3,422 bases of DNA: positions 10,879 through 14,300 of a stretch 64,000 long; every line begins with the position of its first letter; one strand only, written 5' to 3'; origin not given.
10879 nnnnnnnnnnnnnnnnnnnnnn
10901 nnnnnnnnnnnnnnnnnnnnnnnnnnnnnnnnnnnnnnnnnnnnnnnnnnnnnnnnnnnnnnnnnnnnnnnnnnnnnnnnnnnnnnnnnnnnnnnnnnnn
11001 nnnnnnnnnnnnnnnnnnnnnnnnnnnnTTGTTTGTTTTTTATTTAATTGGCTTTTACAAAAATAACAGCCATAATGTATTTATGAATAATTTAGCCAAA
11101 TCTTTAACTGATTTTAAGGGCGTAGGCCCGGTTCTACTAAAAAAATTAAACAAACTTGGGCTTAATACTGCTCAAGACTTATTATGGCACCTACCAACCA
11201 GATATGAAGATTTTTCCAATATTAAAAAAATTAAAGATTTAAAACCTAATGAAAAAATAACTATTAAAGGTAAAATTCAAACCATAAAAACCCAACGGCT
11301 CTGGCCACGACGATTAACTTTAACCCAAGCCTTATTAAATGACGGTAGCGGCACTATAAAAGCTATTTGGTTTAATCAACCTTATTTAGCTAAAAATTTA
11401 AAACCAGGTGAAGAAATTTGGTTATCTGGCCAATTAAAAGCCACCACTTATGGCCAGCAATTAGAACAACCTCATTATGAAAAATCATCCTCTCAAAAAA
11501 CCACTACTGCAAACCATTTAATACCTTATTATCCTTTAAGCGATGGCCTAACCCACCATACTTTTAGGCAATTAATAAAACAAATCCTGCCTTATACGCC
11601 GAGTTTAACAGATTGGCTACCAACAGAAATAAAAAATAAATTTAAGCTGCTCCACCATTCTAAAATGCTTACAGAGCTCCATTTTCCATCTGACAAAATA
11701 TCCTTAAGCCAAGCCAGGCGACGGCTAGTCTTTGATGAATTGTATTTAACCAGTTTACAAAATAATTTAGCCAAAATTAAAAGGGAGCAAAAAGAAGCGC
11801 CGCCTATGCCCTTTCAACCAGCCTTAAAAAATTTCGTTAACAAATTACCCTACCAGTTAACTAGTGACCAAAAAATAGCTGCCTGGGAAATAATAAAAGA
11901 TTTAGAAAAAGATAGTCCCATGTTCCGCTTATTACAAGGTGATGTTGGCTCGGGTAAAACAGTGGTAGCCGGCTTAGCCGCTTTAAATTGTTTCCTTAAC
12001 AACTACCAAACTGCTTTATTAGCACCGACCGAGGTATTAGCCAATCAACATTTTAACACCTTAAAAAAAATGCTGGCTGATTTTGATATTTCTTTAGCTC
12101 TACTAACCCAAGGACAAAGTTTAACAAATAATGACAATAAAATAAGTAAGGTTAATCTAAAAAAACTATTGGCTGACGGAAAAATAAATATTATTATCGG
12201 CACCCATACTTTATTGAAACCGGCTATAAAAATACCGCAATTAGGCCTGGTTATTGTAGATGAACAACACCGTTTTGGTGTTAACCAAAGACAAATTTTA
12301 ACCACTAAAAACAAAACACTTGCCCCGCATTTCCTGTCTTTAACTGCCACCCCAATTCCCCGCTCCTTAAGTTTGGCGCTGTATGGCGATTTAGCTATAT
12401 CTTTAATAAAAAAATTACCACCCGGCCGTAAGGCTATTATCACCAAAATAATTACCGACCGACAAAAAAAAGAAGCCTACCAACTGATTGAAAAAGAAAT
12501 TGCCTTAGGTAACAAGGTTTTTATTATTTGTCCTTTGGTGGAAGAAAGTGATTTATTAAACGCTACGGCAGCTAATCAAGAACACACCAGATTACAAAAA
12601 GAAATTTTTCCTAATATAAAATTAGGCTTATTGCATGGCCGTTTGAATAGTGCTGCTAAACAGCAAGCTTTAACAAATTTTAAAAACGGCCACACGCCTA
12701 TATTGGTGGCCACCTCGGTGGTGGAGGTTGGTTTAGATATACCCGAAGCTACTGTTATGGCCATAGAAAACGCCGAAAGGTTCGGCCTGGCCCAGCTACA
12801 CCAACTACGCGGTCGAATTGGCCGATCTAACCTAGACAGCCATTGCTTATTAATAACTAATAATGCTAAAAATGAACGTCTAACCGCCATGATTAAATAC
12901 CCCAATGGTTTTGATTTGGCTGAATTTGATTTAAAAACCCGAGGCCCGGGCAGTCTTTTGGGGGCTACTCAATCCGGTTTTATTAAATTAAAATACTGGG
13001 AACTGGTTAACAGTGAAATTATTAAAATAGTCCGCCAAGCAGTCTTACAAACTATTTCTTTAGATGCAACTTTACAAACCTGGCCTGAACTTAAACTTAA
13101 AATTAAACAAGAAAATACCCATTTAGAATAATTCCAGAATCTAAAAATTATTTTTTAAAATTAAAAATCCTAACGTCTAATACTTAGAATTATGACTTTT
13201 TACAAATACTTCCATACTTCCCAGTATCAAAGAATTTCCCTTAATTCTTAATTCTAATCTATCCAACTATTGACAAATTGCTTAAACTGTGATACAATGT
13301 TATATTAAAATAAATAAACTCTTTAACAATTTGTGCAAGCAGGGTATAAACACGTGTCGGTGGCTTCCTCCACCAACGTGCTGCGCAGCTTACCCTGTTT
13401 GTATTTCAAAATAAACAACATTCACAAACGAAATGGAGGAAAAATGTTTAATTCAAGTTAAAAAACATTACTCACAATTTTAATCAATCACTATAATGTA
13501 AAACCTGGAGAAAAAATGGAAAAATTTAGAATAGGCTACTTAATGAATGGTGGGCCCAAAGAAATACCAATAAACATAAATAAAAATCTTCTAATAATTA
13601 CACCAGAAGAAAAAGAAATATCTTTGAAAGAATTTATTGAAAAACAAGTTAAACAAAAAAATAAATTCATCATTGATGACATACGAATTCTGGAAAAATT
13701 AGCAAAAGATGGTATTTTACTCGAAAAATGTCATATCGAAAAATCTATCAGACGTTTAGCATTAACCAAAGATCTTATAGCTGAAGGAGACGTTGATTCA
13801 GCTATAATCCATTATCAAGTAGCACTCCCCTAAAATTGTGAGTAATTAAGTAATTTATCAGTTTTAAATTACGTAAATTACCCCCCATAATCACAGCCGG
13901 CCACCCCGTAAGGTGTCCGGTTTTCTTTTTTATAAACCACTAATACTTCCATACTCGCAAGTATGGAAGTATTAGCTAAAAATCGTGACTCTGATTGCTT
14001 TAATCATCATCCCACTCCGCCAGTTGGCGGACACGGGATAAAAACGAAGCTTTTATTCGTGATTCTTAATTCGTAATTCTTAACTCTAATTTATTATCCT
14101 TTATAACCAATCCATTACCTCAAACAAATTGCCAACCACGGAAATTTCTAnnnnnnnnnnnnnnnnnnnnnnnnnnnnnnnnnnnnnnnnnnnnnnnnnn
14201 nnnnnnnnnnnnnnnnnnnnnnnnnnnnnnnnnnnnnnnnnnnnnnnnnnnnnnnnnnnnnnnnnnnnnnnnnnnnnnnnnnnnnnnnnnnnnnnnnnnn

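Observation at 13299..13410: Candidate ~100-nt sRNA or attenuator driven by the consensus promoter.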

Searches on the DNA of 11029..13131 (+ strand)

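Call 20: search_rna_families(source=L004, start=5600, end=6050, threshold=evalue, max_evalue=10, show_alignments=3)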
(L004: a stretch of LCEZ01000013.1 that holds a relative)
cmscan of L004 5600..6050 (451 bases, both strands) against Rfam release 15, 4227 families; matches with E-value up to 10: 4.
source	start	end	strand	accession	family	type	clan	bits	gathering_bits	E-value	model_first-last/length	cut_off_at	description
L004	5843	5951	-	RF01219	snoR100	Gene; snRNA; snoRNA; HACA-box;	-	14.8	50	3.7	1-116/116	no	Small nucleolar RNA snoR100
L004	5828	5901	-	RF00202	snoR66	Gene; snRNA; snoRNA; CD-box;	-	13.8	43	6.7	1-76/76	no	Small nucleolar RNA R66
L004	5829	5910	+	RF03012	Mu-gpT-DE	Gene; sRNA;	-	12.7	49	4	1-53/53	no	Mu-gpT-DE RNA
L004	5848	5938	-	RF01295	SCARNA7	Gene; snRNA; snoRNA; scaRNA;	-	8.4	65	5.9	1-330/330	no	Small Cajal body-specific RNA 7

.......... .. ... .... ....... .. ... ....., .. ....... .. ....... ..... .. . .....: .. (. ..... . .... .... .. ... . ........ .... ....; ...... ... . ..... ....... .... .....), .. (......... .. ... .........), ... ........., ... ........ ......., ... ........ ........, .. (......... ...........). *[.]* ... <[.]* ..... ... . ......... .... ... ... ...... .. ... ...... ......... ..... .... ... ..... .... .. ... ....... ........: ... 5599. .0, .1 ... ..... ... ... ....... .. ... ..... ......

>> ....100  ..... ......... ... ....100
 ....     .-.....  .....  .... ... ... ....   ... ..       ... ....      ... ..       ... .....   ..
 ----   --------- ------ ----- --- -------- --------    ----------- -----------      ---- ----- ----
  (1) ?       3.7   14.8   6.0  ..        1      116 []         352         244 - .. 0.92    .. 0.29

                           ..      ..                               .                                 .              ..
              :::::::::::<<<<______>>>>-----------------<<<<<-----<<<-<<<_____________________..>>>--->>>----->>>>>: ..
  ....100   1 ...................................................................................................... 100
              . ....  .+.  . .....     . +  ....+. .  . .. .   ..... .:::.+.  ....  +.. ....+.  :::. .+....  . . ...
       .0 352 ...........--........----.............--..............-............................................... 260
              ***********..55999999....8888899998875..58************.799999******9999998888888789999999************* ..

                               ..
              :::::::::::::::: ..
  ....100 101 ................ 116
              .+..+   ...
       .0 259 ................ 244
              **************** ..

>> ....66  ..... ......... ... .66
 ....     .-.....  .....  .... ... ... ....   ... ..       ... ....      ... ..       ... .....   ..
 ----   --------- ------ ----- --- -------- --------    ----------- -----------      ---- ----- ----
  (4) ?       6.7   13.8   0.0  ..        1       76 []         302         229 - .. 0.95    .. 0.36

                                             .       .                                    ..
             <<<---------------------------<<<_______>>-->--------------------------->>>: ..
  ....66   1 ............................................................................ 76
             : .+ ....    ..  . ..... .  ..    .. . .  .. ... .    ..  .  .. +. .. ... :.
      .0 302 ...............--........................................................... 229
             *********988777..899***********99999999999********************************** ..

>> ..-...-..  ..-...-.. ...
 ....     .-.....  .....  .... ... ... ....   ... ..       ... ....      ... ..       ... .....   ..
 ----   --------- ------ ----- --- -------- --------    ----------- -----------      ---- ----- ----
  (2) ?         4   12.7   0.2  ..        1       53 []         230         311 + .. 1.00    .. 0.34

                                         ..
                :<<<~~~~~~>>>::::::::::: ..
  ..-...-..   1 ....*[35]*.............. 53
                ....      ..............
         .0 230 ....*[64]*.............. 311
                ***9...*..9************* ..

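Call 79: search_rna_families(sources=[L084, L085, L087, L089, L090, L091, L092, L093, L094, L095], threshold=evalue, max_evalue=5)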
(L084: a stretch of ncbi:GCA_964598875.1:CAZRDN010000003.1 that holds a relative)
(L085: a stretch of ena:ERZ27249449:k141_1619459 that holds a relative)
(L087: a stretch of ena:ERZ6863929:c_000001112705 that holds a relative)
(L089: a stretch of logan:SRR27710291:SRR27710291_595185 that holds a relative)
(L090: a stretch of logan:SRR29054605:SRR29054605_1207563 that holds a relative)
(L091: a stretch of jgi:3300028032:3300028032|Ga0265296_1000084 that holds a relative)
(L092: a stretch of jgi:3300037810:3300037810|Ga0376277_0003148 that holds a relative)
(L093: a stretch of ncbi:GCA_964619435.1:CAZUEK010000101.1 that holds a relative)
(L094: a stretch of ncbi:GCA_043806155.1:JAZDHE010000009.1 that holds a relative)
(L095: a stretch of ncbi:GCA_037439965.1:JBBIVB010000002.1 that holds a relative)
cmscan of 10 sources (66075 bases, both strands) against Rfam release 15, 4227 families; matches with E-value up to 5: 27.
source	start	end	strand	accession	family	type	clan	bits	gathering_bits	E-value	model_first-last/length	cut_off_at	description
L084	2856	2927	+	RF00005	tRNA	Gene; tRNA;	CL00001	68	29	1.2e-12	1-71/71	no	tRNA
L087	2660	2731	+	RF00005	tRNA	Gene; tRNA;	CL00001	68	29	1.2e-12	1-71/71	no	tRNA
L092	1721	1792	+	RF00005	tRNA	Gene; tRNA;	CL00001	68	29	1.2e-12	1-71/71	no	tRNA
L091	2558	2629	+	RF00005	tRNA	Gene; tRNA;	CL00001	67.5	29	1.6e-12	1-71/71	no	tRNA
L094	1190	1261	+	RF00005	tRNA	Gene; tRNA;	CL00001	61.7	29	6.4e-11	1-71/71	no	tRNA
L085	2834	2905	+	RF00005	tRNA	Gene; tRNA;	CL00001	60.5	29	1.3e-10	1-71/71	no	tRNA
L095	2745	2816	+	RF00005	tRNA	Gene; tRNA;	CL00001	59.3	29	2.9e-10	1-71/71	no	tRNA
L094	3792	4004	-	RF02675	Ysr141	Gene; sRNA;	-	37.1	196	1.8e-06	1-255/255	no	Yersinia sRNA 141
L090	1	55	+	RF00005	tRNA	Gene; tRNA;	CL00001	36.7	29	0.00048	17-71/71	5'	tRNA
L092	3793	4049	-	RF02675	Ysr141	Gene; sRNA;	-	33.5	196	2.2e-05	1-255/255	no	Yersinia sRNA 141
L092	1863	1919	-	RF04347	Plastid-ccsA-ndhD-2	Cis-reg;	-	32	51.5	0.022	1-53/53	no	Plastid-ccsA-ndhD-2 3UTR RNA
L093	969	1227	-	RF02675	Ysr141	Gene; sRNA;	-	27.3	196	0.0017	1-255/255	no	Yersinia sRNA 141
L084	2856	2928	-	RF04354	Plastid-ycf2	Cis-reg;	-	25.3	65.7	0.69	1-75/75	no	Plastid-ycf2 5UTR RNA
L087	2660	2732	-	RF04354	Plastid-ycf2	Cis-reg;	-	25.3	65.7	0.69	1-75/75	no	Plastid-ycf2 5UTR RNA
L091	5735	5801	-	RF04213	MIR7807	Gene; miRNA;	-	25.3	90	1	1-134/134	no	MIR7807 microRNA precursor family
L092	1721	1793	-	RF04354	Plastid-ycf2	Cis-reg;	-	25.3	65.7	0.69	1-75/75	no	Plastid-ycf2 5UTR RNA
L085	3788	4035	-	RF02675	Ysr141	Gene; sRNA;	-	23.7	196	0.022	1-255/255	no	Yersinia sRNA 141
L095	2781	2815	+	RF01684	mascRNA-menRNA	Gene;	-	23.2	42.5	3.1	1-56/56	no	MALAT1-associated small cytoplasmic RNA/MEN beta RNA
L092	1867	1921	-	RF04346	Plastid-ccsA-ndhD-1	Cis-reg;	CL00154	22.8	48.5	4.6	1-57/57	no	Plastid-ccsA-ndhD-1 3UTR RNA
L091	2558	2630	-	RF04354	Plastid-ycf2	Cis-reg;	-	22.7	65.7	3.6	1-75/75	no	Plastid-ycf2 5UTR RNA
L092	2550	2658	+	RF01999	group-II-D1D4-2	Intron;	CL00102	22.3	36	2.6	1-118/118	no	Group II catalytic intron D1-D4-2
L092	1741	1856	+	RF02553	YrlA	Gene; sRNA;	-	22.1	69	3.8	1-114/114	no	Y RNA-like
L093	365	506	-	RF02514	5_ureB_sRNA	Gene; sRNA;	-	20.7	40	0.25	1-292/292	no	5' ureB small RNA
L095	6249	6349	+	RF00645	MIR169_2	Gene; miRNA;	CL00098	20.5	50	1.2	1-118/118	no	MIR169_2 microRNA precursor family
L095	3792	4019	-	RF02675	Ysr141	Gene; sRNA;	-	19.7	196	0.4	1-255/255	no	Yersinia sRNA 141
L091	3788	4004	-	RF02675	Ysr141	Gene; sRNA;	-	19.3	196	0.5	1-255/255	no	Yersinia sRNA 141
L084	3792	4004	-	RF02675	Ysr141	Gene; sRNA;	-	16.8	196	3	1-255/255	no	Yersinia sRNA 141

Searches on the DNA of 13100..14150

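Call 6: search_rna_families(source=window, start=13100, end=14150, threshold=evalue, max_evalue=10, show_alignments=3)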
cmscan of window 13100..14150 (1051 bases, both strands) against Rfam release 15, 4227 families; matches with E-value up to 10: 7.
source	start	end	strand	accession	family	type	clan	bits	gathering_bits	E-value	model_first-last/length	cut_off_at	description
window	13939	13983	+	RF00739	MIR476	Gene; miRNA;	-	19.4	80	1.7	1-92/92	no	MIR476 microRNA precursor family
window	13453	13509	-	RF03718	mir-2804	Gene; miRNA;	-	18.1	86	2.6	1-78/78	no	mir-2804 microRNA precursor family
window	13620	13680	-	RF01182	SNORD11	Gene; snRNA; snoRNA; CD-box;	CL00103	16.9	55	6.2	1-84/84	no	Small nucleolar RNA SNORD11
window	13938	13980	-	RF04079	MIR161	Gene; miRNA;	-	16.1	90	3.3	1-136/136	no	MIR161 microRNA precursor family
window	13967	14017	-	RF00055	SNORD96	Gene; snRNA; snoRNA; CD-box;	CL00072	16.1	43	9.6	1-85/85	no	Small nucleolar RNA SNORD96 family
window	13308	13371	+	RF00066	U7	Gene; snRNA;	-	14.7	34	2.7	1-62/62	no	U7 small nuclear RNA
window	13965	14014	-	RF01309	sR60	Gene; snRNA; snoRNA; CD-box;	CL00132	13.2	50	6.6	1-55/55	no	Small nucleolar RNA sR60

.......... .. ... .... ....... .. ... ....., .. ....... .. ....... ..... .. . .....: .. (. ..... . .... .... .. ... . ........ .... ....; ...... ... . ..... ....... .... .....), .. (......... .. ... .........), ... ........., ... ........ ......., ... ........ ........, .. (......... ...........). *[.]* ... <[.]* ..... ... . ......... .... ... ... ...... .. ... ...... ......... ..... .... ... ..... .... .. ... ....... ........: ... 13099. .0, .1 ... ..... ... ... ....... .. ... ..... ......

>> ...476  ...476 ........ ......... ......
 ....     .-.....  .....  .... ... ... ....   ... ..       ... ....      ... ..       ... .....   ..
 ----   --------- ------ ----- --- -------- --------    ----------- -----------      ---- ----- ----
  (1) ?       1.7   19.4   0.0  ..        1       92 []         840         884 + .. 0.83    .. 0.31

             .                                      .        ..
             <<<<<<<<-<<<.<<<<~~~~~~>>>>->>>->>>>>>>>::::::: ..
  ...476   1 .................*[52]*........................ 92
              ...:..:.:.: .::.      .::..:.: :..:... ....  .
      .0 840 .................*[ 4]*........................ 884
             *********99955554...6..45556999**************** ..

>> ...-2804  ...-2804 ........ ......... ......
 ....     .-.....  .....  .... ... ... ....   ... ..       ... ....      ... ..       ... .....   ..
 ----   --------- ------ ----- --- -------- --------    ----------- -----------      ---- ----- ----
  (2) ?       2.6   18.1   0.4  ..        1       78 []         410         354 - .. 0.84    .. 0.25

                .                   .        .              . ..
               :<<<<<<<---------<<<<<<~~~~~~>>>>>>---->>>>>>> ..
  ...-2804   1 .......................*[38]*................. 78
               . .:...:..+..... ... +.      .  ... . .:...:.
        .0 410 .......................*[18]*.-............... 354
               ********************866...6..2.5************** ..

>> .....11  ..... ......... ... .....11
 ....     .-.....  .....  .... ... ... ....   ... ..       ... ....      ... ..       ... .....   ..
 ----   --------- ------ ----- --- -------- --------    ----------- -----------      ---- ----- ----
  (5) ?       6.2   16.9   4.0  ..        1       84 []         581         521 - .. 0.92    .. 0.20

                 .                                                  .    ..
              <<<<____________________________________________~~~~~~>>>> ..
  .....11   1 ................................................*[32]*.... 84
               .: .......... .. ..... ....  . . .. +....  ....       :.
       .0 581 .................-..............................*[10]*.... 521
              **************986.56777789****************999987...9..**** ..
